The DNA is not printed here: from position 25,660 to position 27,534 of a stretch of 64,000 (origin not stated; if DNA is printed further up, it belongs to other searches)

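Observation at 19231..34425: Seven-gene locus of two SusC/SusD pairs and three fasciclin (FAS1) lipoproteins with no enzyme and no regulator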

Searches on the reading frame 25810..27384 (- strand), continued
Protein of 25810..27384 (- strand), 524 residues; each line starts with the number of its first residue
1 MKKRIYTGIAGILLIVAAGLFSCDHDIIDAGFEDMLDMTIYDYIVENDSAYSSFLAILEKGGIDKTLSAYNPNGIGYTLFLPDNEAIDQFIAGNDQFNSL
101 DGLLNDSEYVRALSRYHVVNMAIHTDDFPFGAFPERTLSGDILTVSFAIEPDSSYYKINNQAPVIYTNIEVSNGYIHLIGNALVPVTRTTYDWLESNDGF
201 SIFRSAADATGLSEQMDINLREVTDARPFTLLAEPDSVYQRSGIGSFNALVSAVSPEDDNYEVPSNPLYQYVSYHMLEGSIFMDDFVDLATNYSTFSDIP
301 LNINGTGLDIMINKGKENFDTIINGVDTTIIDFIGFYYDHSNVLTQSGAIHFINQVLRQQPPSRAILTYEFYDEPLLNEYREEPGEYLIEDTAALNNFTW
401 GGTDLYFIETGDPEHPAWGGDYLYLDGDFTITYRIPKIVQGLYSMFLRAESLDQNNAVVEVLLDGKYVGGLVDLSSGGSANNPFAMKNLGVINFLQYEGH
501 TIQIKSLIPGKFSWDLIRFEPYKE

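Call 33: predict_structure(alignment_id=A1)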
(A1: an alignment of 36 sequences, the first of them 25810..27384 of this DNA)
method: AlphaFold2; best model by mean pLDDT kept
length: 524 residues; sequences in the alignment: 36
mean_pLDDT: 78.0   pTM: 0.60
mean pLDDT of the five models: 78.0, 77.6, 76.0, 65.8, 64.6
residues with pLDDT >= 90: 159; 70-90: 235; 50-70: 72; < 50: 58
segments of 3 or more residues with pLDDT < 50: 23-34, 130-132, 150-152, 284-289, 305-333, 360-363
pLDDT, mean of each block of 10 residues (from residue 1): 73 74 42 60 93 96 83 75 95 88 93 90 71 67 63 64 86 90 86 92 96 91 80 91 92 83 86 83 51 69 46 25 24 54 81 73 66 81 91 80 93 85 94 79 88 87 83 80 87 75 91 90 67
secondary structure, 60 per line:
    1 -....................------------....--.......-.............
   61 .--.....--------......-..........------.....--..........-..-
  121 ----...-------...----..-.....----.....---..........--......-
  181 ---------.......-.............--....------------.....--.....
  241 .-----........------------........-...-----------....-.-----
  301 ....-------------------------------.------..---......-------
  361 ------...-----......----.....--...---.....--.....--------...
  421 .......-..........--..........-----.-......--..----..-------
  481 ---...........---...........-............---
elements in order: H2-21 H34-37 H40-46 H48-61 H64-68 E77-82 H84-93 H100-104 H107-116 E135-137 E145-149 E154-158 E162-171 E174-179 H190-196 H198-210 H213-216 E229-233 H236-241 H247-254 H267-274 E276-278 E290-293 E301-304 E348-353 E367-369 H375-380 E385-389 E398-402 E405-409 E421-427 E429-438 E441-450 E458-463 E484-494 E498-508 E510-521

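Call 40: fold_search(model_id=the predicted structure, library=pdb)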
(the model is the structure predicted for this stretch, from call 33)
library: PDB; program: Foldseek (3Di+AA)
matches with E <= 10: 1743; with E <= 0.001: 221
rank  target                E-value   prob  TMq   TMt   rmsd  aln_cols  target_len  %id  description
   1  7asg                  2.4e-16  1.00  0.34  0.31   7.8       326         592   18  TGFBIp mutant R555W (released 2020-12-23)
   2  7as7                  1.5e-15  1.00  0.31  0.29   8.7       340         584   18  Crystal structure of the GCD-associated TGFBIp mutant R124H (released 2020-12-23)
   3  5yjg                  3.6e-15  1.00  0.35  0.31  16.2       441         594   16  Structural insights into periostin functions (released 2018-05-23)
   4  5yjh                  5.1e-15  1.00  0.36  0.32   7.8       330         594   18  Structural insights into periostin functions (released 2018-05-23)
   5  7asc_A                5.1e-15  1.00  0.33  0.31   8.0       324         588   20  TGFBIp mutant A546T (released 2020-12-23)
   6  5nv6_A                1.7e-14  1.00  0.33  0.30   9.2       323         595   20  Structure of human transforming growth factor beta-induced protein (TGFBIp). (released 2017-08-09)
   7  5nv6_B                3.8e-14  1.00  0.33  0.30   7.8       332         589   18  Structure of human transforming growth factor beta-induced protein (TGFBIp). (released 2017-08-09)
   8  1o70_A                6.2e-14  1.00  0.26  0.42  11.4       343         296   17  Novel Fold Revealed by the Structure of a FAS1 Domain Pair from the Insect Cell Adhesion Molecule Fasciclin I (released 2003-02-13)
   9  7ehg_E                8.1e-09  1.00  0.21  0.75   3.1       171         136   18  Crystal Structure of MiXBM (released 2022-03-30)
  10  7ehg_C                8.1e-09  1.00  0.20  0.69   7.8       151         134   20  Crystal Structure of MiXBM (released 2022-03-30)
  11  7ehg_F                1.2e-08  1.00  0.22  0.76   3.0       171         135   18  Crystal Structure of MiXBM (released 2022-03-30)
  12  2vxp_A                1.6e-08  1.00  0.23  0.85   2.6       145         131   26  The fourth FAS1 domain structure of human Bigh3 (released 2009-07-21)
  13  7ehg_B                1.6e-08  1.00  0.21  0.76   3.1       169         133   18  Crystal Structure of MiXBM (released 2022-03-30)
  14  7ehg_A                2.0e-08  1.00  0.19  0.69   7.5       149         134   21  Crystal Structure of MiXBM (released 2022-03-30)
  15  9o0b                  4.3e-08  1.00  0.23  0.20  12.5       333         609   14  X-ray Crystal Structure of Fission Yeast Fsc1 protein in P43212 (released 2026-04-01)
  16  7ehg_G                5.4e-08  1.00  0.21  0.76   3.0       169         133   18  Crystal Structure of MiXBM (released 2022-03-30)
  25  2w1w_B                7.4e-07  1.00  0.20  0.64   5.7       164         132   13  Native structure of a family 35 carbohydrate binding module from Clostridium thermocellum (released 2009-01-20)
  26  2w1w_A                7.9e-07  1.00  0.20  0.69   5.1       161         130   12  Native structure of a family 35 carbohydrate binding module from Clostridium thermocellum (released 2009-01-20)
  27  8j3x_A                1.1e-06  1.00  0.19  0.24   6.3       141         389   18  Crystal structure of CBM6E from Saccharophagus degradans (released 2024-04-24)
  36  8j3x_B                4.4e-06  1.00  0.18  0.24   6.4       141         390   17  Crystal structure of CBM6E from Saccharophagus degradans (released 2024-04-24)
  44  7ay3                  1.0e-05  1.00  0.18  0.65   7.2       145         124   16  Crystal structure of the CBM36-1 domain of a multidomain xylanase from the hindgut metagenome of Trinervitermes trinervo (released 2020-11-18)
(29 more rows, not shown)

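Call 48: search_protein_families(library=pfam, max_evalue=0.001, proteins=[L005:18185-21769:-, L031:18707-21544:+, L058:18391-21336:-, L051:18125-21526:-, L062:18492-20141:-, L047:260-2788:+, L025:18309-21239:+, L030:18155-20560:-])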
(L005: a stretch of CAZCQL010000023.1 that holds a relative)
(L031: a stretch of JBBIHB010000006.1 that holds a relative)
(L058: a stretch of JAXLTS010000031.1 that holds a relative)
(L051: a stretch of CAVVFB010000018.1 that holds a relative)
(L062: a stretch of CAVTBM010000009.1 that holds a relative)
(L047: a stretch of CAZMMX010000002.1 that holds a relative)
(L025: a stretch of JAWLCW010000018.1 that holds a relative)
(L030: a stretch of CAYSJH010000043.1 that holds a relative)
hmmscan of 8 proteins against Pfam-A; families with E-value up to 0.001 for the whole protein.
L005:18185-21769:- (1194 aa): 3 families
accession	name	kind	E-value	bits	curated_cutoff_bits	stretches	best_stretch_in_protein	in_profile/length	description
PF02156.21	Glyco_hydro_26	-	2e-63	215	20.2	1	35-336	1-308/311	Glycosyl hydrolase family 26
PF12708.12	Pect-lyase_RHGA_epim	-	2.4e-09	37.8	27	1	399-483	7-84/213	Rhamnogalacturonase A/epimerase, pectate lyase-like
PF18962.6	Por_Secre_tail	-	5.4e-07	30.3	27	1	1120-1184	2-69/75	Secretion system C-terminal sorting domain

L031:18707-21544:+ (946 aa): 6 families
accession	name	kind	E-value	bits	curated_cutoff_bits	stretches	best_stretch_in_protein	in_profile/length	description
PF07494.17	Reg_prop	-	2.3e-27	91.9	20.4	1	434-453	4-23/24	Two component regulator propeller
PF07495.19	Y_Y_Y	-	8.6e-12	45.2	26.6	1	687-742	7-62/65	Y_Y_Y domain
PF00512.31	HisKA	-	3.1e-09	37.2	26.9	1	785-848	2-64/66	His Kinase A (phospho-acceptor) domain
PF02518.31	HATPase_c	-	4.1e-07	30.8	26.4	1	897-945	2-50/111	Histidine kinase-, DNA gyrase B-, and HSP90-like ATPase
PF08450.18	SGL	-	1.8e-06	28.2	26.3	0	344-405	41-104/246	SMP-30/Gluconolactonase/LRE-like region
PF24807.1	WD40_CDC20-Fz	-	2.7e-05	24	200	0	165-235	15-84/292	CDC20/Fizzy WD40 domain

L058:18391-21336:- (981 aa): 3 families
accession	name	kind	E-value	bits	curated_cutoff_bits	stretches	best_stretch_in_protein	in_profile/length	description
PF00759.25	Glyco_hydro_9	-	4.9e-52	178.1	27.7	1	129-616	1-438/444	Glycosyl hydrolase family 9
PF02927.20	CelD_N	-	1.3e-14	55.1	24.6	1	24-110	4-79/86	Cellulase N-terminal ig-like domain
PF18962.6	Por_Secre_tail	-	2.2e-06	28.3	27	1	909-980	2-75/75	Secretion system C-terminal sorting domain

L051:18125-21526:- (1133 aa): 5 families
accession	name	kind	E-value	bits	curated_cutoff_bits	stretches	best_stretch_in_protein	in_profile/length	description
PF00041.27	fn3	-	4.8e-15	56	25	2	385-462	2-76/84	Fibronectin type III domain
PF18962.6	Por_Secre_tail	-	7.6e-08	33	27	1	1066-1121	1-62/75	Secretion system C-terminal sorting domain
PF18370.7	RGI_lyase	-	0.00022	22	27.8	0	307-355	21-70/86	Rhamnogalacturonan I lyases beta-sheet domain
PF10528.15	GLEYA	-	0.00032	21.4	26.2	0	178-249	5-73/91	GLEYA domain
PF16656.11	Pur_ac_phosph_N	-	0.00044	21.2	30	0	430-471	57-93/93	Purple acid Phosphatase, N-terminal domain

L062:18492-20141:- (549 aa): 2 families
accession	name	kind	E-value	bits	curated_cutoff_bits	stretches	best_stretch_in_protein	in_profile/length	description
PF13204.13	Apiosidase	-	1.2e-14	55.2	26.5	1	135-423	3-282/320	Apiosidase-like, catalytic domain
PF16586.11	DUF5060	-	8.9e-12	45.5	27.2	1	26-103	1-69/70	Domain of unknown function (DUF5060)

L047:260-2788:+ (842 aa): 1 family
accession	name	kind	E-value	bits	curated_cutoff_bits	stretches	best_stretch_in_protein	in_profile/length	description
PF18962.6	Por_Secre_tail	-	4.7e-05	24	27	1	763-839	1-73/75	Secretion system C-terminal sorting domain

L025:18309-21239:+ (976 aa): 4 families
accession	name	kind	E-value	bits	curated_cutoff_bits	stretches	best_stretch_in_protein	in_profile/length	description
PF00759.25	Glyco_hydro_9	-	2.9e-22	80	27.7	1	291-752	4-431/444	Glycosyl hydrolase family 9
PF17957.7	Big_7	-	3.8e-12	47.1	24.1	1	796-863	1-69/70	Bacterial Ig domain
PF02927.20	CelD_N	-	2.2e-09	38.3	24.6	1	170-276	3-85/86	Cellulase N-terminal ig-like domain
PF18962.6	Por_Secre_tail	-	3.6e-09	37.2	27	1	901-971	1-74/75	Secretion system C-terminal sorting domain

L030:18155-20560:- (801 aa): 3 families
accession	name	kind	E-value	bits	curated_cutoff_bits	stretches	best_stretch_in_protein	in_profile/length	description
PF01055.32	Glyco_hydro_31_2nd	-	2e-84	284.2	23.5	1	331-633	2-327/328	Glycosyl hydrolases family 31 TIM-barrel domain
PF13802.12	Gal_mutarotas_2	-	1.3e-34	120.5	27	1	109-289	2-184/184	Glycosyl hydrolase 31 N-terminal galactose mutarotase-like domain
PF21365.3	Glyco_hydro_31_3rd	-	9.6e-23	80.9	24.4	1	642-726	1-87/87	Glycosyl hydrolase family 31 C-terminal domain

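Call 57: search_protein_representatives(alignment_id=A1)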
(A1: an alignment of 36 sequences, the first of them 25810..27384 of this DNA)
Query: 36 sequences, 520 profile positions. Proteins with E-value up to 0.001 (for the whole library): 4903; up to 1e-10: 1581; up to 1e-30: 289. The best 150 are listed.
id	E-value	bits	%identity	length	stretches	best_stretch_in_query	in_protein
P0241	1.9e-194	663.5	-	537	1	8-520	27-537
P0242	2.3e-186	636.8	-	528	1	1-518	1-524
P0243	1.8e-183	627.2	-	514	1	18-520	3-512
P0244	6.3e-177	605.7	-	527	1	1-519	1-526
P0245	2.3e-176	603.8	-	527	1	1-518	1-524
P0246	2.6e-167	574.0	-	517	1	5-519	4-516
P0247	1.2e-162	558.5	-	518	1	1-519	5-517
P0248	4.1e-157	540.3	-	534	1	5-518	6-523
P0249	3.8e-156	537.1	-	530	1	8-520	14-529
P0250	4.1e-151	520.5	-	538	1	3-520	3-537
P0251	9.0e-151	519.4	-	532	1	7-517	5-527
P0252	4.8e-148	510.4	-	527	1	1-519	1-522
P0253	3.7e-142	490.9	-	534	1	1-519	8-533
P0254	2.3e-141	488.3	-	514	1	9-520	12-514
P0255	6.7e-139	480.2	-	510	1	5-520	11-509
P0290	6.9e-67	242.6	-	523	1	5-520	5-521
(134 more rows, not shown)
